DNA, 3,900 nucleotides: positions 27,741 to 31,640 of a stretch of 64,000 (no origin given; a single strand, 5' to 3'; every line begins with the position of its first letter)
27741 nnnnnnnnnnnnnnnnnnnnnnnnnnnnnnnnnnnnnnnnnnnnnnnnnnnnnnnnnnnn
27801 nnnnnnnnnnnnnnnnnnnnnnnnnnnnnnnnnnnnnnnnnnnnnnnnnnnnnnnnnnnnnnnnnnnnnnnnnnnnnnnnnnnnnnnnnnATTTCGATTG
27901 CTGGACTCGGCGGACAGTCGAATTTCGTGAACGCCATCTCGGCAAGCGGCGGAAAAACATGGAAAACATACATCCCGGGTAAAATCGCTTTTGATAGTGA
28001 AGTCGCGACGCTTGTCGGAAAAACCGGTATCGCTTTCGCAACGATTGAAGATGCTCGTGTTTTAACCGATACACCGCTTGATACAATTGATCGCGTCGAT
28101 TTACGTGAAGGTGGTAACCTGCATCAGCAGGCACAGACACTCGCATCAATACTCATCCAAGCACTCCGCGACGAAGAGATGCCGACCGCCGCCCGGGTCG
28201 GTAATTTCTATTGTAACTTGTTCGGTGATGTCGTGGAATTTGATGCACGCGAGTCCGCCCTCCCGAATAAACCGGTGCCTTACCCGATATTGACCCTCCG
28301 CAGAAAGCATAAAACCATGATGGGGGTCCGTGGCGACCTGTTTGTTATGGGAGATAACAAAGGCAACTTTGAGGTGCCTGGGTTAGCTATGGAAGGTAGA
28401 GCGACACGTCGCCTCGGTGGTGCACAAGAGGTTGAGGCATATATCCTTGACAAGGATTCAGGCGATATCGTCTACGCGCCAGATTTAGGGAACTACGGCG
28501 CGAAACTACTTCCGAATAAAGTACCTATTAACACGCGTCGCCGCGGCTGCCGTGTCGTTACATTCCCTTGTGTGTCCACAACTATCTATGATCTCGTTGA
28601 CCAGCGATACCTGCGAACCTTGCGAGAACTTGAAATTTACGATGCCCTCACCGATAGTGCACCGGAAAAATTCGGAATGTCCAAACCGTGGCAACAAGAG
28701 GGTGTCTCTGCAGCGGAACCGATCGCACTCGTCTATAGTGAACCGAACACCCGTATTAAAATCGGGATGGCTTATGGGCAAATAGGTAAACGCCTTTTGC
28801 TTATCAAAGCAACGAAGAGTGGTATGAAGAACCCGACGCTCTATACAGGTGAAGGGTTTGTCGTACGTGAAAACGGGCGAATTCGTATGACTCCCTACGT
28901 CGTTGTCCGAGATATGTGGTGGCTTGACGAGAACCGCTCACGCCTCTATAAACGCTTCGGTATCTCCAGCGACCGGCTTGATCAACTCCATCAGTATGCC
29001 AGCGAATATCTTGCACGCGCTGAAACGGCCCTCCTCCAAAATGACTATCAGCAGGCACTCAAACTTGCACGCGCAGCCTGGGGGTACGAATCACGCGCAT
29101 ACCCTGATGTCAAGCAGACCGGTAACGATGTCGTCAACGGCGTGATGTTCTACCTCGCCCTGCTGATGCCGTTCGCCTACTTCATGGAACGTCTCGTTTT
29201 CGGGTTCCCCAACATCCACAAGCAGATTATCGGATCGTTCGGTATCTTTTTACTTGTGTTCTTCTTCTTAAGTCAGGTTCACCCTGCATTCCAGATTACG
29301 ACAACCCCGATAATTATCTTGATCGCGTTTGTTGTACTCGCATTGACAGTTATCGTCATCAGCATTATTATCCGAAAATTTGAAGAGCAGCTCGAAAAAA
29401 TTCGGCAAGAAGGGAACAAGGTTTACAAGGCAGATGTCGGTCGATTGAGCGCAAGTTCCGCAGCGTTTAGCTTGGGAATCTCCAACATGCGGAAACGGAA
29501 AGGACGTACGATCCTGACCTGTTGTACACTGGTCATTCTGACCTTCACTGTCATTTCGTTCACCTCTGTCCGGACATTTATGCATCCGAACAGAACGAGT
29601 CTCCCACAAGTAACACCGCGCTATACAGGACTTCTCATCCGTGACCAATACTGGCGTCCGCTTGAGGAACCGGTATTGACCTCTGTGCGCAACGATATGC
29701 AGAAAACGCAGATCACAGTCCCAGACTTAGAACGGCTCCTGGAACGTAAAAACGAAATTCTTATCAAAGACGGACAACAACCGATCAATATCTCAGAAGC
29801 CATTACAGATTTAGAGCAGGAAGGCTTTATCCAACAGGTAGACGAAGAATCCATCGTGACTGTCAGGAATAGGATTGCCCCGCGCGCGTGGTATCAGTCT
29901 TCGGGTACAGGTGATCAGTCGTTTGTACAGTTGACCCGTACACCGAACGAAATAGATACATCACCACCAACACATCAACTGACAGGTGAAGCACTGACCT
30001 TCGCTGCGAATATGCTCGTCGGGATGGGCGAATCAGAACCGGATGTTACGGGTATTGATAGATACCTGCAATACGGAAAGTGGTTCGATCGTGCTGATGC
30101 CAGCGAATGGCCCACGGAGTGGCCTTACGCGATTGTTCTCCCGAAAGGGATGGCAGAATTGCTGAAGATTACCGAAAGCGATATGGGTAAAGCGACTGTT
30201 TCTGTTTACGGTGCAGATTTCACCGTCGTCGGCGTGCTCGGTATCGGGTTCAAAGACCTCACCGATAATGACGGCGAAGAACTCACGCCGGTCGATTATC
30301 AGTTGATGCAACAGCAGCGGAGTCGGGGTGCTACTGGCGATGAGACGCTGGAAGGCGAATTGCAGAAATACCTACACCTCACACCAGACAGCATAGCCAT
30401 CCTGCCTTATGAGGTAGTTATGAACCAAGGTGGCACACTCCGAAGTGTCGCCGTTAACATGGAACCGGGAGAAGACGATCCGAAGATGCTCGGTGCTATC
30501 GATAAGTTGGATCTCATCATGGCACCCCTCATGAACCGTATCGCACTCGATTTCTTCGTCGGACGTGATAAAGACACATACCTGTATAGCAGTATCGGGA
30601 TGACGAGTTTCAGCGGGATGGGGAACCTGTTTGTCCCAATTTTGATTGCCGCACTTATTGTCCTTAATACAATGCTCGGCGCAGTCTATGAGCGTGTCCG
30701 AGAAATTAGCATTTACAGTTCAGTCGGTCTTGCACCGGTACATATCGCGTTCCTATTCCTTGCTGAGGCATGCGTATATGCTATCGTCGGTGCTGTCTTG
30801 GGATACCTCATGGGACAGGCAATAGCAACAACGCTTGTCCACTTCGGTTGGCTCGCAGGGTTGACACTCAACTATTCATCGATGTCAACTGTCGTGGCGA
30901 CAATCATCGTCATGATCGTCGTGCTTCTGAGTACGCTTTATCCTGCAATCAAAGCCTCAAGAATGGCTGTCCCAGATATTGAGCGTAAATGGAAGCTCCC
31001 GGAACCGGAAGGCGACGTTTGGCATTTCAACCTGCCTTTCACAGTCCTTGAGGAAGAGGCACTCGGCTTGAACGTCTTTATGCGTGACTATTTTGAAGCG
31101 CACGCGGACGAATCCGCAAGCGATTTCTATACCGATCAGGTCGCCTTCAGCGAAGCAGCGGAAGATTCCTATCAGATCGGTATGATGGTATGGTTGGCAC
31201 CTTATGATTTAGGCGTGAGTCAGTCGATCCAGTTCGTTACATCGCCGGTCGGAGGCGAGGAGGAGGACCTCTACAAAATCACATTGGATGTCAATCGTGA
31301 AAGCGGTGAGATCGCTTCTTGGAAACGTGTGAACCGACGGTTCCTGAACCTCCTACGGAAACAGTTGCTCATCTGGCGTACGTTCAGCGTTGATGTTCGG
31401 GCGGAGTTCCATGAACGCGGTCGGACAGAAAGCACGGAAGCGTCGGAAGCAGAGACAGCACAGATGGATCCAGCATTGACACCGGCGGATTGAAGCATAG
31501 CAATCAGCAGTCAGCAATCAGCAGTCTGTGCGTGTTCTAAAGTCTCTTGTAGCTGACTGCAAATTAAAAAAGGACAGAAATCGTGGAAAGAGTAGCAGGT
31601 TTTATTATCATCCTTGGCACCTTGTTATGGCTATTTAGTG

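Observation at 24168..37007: EnvC-FtsEX-like module collapsed into one operon: giant exported pseudo-M28/coiled-coil protein fused to a MacB/FtsX permease, plus MacB-type ATPase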

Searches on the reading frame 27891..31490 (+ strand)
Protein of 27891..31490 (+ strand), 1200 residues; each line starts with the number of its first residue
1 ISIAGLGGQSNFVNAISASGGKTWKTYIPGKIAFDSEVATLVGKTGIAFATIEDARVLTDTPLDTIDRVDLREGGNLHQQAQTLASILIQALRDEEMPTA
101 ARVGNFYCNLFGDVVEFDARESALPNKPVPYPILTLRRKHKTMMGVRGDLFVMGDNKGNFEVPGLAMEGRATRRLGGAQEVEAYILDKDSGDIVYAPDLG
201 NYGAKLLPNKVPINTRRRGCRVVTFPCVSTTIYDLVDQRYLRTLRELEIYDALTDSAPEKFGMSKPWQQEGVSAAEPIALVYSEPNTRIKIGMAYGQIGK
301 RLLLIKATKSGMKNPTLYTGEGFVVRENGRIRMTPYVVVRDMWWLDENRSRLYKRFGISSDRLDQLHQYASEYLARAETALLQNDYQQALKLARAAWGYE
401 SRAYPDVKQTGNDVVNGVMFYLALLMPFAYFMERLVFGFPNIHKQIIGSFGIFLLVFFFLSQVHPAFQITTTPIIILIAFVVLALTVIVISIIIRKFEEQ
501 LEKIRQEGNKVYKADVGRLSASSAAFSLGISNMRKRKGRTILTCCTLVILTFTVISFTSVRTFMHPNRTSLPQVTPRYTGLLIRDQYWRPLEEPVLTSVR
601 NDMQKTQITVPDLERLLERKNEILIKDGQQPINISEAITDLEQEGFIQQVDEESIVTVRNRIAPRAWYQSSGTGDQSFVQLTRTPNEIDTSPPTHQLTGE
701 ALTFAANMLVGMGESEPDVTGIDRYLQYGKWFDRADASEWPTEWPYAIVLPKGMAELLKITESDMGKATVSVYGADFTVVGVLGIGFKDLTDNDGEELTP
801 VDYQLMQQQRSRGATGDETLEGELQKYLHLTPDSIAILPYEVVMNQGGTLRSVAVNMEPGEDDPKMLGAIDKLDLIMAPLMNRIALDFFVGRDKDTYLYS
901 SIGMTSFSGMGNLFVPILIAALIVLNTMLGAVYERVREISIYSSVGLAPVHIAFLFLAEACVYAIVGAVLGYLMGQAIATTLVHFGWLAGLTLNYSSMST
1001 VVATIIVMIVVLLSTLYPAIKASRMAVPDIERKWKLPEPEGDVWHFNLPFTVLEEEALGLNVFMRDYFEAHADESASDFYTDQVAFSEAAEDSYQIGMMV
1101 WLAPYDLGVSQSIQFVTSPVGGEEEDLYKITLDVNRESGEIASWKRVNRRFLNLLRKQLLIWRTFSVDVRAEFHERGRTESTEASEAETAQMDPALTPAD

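Call 21: search_protein_representatives(protein=window:27891-31490:+)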
Query: 1200 residues. Proteins with E-value up to 0.001 (for the whole library): 5500; up to 1e-10: 1945; up to 1e-30: 1334. The best 150 are listed.
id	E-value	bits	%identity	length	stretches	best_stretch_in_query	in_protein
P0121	0.0e+00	1700.2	71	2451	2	1-612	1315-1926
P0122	0.0e+00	1042.9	50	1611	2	9-603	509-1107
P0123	2.5e-293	992.8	48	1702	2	4-601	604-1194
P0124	3.9e-286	969.0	47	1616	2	9-611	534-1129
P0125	4.2e-284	962.3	47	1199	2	12-603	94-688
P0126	2.5e-281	953.0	48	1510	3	661-1188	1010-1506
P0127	8.2e-279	944.7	49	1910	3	661-1178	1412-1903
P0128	5.4e-273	925.5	46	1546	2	9-600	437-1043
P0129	1.1e-261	888.0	47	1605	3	660-1179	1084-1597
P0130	6.6e-260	882.1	46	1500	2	5-605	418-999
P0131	1.2e-255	868.0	43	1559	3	10-600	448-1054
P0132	1.4e-255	867.8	45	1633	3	660-1181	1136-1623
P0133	2.2e-255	867.2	45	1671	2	11-610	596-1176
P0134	3.8e-253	859.7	46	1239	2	8-606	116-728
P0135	2.9e-250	850.2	45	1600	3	705-1187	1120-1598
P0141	5.1e-239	812.9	42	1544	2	10-605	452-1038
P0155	3.0e-224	764.0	43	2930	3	662-1179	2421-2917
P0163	1.7e-217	741.7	39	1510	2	11-601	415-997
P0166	2.3e-216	738.0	42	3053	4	699-1185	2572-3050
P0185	5.3e-207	706.9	40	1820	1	10-1188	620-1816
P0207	2.6e-194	664.9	37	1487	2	11-594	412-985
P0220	4.6e-183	627.6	38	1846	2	698-1179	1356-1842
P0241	1.2e-173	596.4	36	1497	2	16-586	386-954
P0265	7.3e-156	537.6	34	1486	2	11-602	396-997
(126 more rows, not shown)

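Call 23: list_cluster_members(proteins=[P0122, P0128, P0141, P0163, P0185, P0207, P0241, P0265, P0155, P0166])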
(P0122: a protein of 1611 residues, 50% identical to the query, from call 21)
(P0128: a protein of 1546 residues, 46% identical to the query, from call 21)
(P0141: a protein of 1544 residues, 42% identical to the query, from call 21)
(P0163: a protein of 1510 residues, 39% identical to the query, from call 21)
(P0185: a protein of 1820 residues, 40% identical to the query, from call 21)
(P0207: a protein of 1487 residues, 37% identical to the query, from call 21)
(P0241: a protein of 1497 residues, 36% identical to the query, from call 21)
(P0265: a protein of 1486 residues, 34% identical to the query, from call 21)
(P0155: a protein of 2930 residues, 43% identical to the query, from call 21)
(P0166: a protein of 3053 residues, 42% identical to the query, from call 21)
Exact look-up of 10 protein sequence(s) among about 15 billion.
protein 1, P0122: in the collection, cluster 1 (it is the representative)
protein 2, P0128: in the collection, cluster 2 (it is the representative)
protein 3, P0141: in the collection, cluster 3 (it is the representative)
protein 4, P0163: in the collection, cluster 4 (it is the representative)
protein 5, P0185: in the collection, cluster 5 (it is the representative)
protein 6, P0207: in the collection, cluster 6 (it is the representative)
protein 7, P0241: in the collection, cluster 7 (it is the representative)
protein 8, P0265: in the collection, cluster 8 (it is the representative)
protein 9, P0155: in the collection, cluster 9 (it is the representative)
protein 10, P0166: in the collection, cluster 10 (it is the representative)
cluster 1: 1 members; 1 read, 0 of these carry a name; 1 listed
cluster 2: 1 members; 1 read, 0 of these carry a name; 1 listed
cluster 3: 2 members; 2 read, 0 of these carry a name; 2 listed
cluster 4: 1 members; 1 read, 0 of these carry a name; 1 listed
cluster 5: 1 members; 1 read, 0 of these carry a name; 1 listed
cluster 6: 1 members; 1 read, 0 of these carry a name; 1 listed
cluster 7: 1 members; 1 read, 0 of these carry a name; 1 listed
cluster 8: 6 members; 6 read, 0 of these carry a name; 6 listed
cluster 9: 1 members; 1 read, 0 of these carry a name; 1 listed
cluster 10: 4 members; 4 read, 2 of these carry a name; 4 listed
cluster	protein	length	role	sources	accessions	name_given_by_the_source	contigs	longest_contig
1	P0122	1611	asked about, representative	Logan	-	-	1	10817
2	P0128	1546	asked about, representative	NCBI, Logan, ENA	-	-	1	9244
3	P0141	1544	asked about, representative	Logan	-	-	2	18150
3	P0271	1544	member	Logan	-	-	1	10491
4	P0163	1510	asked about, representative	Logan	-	-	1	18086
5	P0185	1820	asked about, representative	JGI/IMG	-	-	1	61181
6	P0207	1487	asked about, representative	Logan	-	-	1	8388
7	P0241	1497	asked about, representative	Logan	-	-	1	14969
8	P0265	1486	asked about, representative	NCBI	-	-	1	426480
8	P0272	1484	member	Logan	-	-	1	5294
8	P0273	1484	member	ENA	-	-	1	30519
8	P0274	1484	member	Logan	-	-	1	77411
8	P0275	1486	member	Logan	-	-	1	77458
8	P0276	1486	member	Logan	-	-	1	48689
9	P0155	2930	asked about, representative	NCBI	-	-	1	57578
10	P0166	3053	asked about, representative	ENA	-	-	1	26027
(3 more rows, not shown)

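Call 48: predict_structure(alignment_id=A4)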
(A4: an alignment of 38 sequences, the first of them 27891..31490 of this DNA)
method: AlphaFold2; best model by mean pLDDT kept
length: 1200 residues; sequences in the alignment: 38
mean_pLDDT: 66.0   pTM: 0.41
mean pLDDT of the five models: 66.0, 65.7, 62.8, 60.4, 59.9
residues with pLDDT >= 90: 58; 70-90: 507; 50-70: 372; < 50: 263
segments of 3 or more residues with pLDDT < 50: 1-38, 44-69, 94-103, 143-146, 199-202, 228-246, 264-281, 285-287, 290-335, 503-520, 559-565, 672-676, 814-824, 902-910, 944-946, 988-994, 1028-1033, 1185-1200
pLDDT, mean of each block of 10 residues (from residue 1): 32 28 36 39 43 31 43 54 51 43 60 78 74 71 52 84 67 59 70 57 61 79 65 39 49 57 44 38 52 37 29 30 30 48 67 62 71 78 55 58 57 66 74 73 73 79 65 60 65 57 44 40 57 66 69 57 52 83 82 73 82 87 88 90 87 85 87 56 85 81 86 91 89 87 88 90 89 85 87 88 70 47 60 90 81 89 85 78 69 81 41 63 70 61 55 68 75 69 60 51 71 74 57 63 80 79 85 66 78 83 69 86 68 86 80 78 68 77 50 37
secondary structure, 60 per line:
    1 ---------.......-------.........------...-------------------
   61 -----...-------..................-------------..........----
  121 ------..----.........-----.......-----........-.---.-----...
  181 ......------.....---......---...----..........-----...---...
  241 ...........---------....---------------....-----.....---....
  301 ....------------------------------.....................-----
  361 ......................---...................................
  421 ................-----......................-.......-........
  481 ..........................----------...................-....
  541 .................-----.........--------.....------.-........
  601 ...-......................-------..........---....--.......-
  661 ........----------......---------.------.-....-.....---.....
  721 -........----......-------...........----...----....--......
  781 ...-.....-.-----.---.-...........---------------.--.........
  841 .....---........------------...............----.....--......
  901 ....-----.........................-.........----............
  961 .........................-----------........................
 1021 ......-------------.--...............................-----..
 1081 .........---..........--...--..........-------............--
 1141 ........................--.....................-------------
elements in order (helices of 4 or more, strands of 3 or more residues): H10-16 H24-32 E39-41 H76-93 E107-116 E133-141 E147-153 E159-166 E178-186 E193-197 H201-206 E210-212 E217-226 H238-246 E247-251 E261-264 E280-283 E289-293 H297-304 H335-355 H361-382 H386-436 H442-463 H465-471 H473-506 H517-535 H537-557 E563-571 E580-584 H593-603 E605-609 H610-626 H634-643 E647-650 E653-659 E661-668 E679-684 E703-706 E708-712 H716-720 H722-725 E726-729 H734-739 E747-751 H752-757 E769-772 E775-783 H785-789 H803-813 E835-839 H840-845 E849-856 H869-883 E888-892 E895-904 H910-934 H936-944 H949-985 H997-1026 E1043-1053 H1054-1073 E1079-1089 E1093-1102 E1110-1119 E1127-1138 H1141-1164 H1167-1187

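Call 51: fold_search(model_id=the predicted structure, library=pdb)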
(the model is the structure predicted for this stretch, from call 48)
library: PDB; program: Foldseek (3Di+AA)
matches with E <= 10: 808; with E <= 0.001: 34
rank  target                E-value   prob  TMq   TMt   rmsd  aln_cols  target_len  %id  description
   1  5gko_A                4.3e-12  1.00  0.12  0.21  19.0       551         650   15  Crystal structure of tripartite-type ABC transporter, MacB from Acinetobacter baumannii (released 2017-11-15)
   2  5lil_B                1.2e-11  1.00  0.14  0.26  20.5       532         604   18  Structure of Aggregatibacter actinomycetemcomitans MacB bound to ATPyS (P21) (released 2017-11-15)
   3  5lil_A                3.0e-11  1.00  0.14  0.24  20.6       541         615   18  Structure of Aggregatibacter actinomycetemcomitans MacB bound to ATPyS (P21) (released 2017-11-15)
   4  5lj7_B                3.8e-11  1.00  0.13  0.25  21.0       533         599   18  Structure of Aggregatibacter actinomycetemcomitans MacB bound to ATP (P21) (released 2017-11-15)
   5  5lj6                  1.6e-10  1.00  0.13  0.24  21.2       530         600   18  Structure of Aggregatibacter actinomycetemcomitans MacB bound to ATPyS (P6522) (released 2017-11-15)
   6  5nik_J                2.0e-10  1.00  0.13  0.23  20.3       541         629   16  Structure of the MacAB-TolC ABC-type tripartite multidrug efflux pump (released 2017-05-24)
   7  5xu1_M                5.1e-10  1.00  0.13  0.35  22.4       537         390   14  Structure of a non-canonical ABC transporter from Streptococcus pneumoniae R6 (released 2018-01-24)
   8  9rld_E                1.2e-09  1.00  0.13  0.32  20.8       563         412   12  LolCDE complex with Lpp lipoprotein (released 2026-01-21)
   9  9rld_C                2.9e-09  1.00  0.13  0.36  21.4       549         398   14  LolCDE complex with Lpp lipoprotein (released 2026-01-21)
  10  5xu1_S                3.3e-09  1.00  0.12  0.35  20.4       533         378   14  Structure of a non-canonical ABC transporter from Streptococcus pneumoniae R6 (released 2018-01-24)
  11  9rlc_E                3.5e-09  1.00  0.13  0.32  21.1       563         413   12  LolCDE complex with Lpp lipoprotein (released 2026-01-21)
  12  5lj7_A                1.2e-08  1.00  0.13  0.24  19.9       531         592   16  Structure of Aggregatibacter actinomycetemcomitans MacB bound to ATP (P21) (released 2017-11-15)
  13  9rli_E                2.7e-08  1.00  0.12  0.32  21.0       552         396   12  LolCDEdelta(235-252) complex with Pal lipoprotein (released 2026-01-21)
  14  7arh_C                7.3e-08  1.00  0.13  0.35  20.7       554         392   14  LolCDE in complex with lipoprotein (released 2021-04-07)
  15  9xro_E                7.7e-08  1.00  0.12  0.34  20.7       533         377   14  LolCDE in complex with SMT-738_3 (released 2026-03-18)
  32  5lj8_B                6.1e-04  1.00  0.08  0.38  12.4       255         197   12  Structure of the E. coli MacB periplasmic domain (P21) (released 2017-11-15)
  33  5udf_B                6.8e-04  1.00  0.10  0.46  10.1       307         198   11  Structure of the N-terminal domain of lipoprotein-releasing system transmembrane protein LolE from Acinetobacter bauma (released 2017-01-18)
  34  5c59_A                8.7e-04  1.00  0.10  0.48   6.3       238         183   12  Crystal structure of the periplasmic region of MacB from E. coli (released 2016-06-22)
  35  5c59_C                1.1e-03  1.00  0.09  0.47  10.1       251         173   11  Crystal structure of the periplasmic region of MacB from E. coli (released 2016-06-22)
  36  5lj8_A                1.3e-03  1.00  0.08  0.34  14.1       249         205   14  Structure of the E. coli MacB periplasmic domain (P21) (released 2017-11-15)
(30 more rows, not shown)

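Call 60: search_protein_families(library=pfam, proteins=[P0155, P0166, P0185], max_evalue=0.001)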
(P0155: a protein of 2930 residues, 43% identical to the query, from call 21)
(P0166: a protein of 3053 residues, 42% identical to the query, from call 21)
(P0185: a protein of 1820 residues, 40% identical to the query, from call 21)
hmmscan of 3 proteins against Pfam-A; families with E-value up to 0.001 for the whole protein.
P0155 (2930 aa): 4 families
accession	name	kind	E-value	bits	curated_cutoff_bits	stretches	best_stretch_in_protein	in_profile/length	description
PF02687.27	FtsX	-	2.3e-14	53.9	25.5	1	2649-2759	5-117/120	FtsX-like permease C-terminal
PF13205.12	Big_5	-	4.1e-14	53.6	23.6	0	300-398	1-94/105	Bacterial Ig-like domain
PF04389.22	Peptidase_M28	-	5.4e-09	36.5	21.3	1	1445-1515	12-80/193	Peptidase family M28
PF05234.16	UAF_Rrn10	-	0.00047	20.8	20.8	0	273-326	7-61/122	UAF complex subunit Rrn10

P0166 (3053 aa): 3 families
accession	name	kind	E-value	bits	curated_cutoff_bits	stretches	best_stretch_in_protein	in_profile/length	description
PF13205.12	Big_5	-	2.8e-25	89.5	23.6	1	1069-1167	3-97/105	Bacterial Ig-like domain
PF02687.27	FtsX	-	1.3e-13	51.5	25.5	1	2780-2889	7-118/120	FtsX-like permease C-terminal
PF04389.22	Peptidase_M28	-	2.3e-08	34.4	21.3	1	1486-1558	11-81/193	Peptidase family M28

P0185 (1820 aa): 2 families
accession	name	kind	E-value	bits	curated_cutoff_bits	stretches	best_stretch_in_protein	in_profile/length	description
PF02687.27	FtsX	-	2.5e-18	66.7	25.5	1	1542-1653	7-118/120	FtsX-like permease C-terminal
PF04389.22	Peptidase_M28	-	1.6e-07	31.7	21.3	1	343-423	6-84/193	Peptidase family M28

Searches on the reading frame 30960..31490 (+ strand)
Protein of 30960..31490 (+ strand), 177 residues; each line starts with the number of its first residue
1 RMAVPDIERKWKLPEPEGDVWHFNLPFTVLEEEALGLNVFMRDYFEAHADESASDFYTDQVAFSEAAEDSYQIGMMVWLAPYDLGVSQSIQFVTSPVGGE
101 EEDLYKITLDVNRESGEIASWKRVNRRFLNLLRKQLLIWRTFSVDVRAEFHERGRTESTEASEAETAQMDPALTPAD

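Call 20: search_protein_families(library=pfam, proteins=[window:30960-31490:+], max_evalue=10)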
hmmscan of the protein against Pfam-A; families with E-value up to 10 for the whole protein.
window:30960-31490:+ (177 aa): 0 families
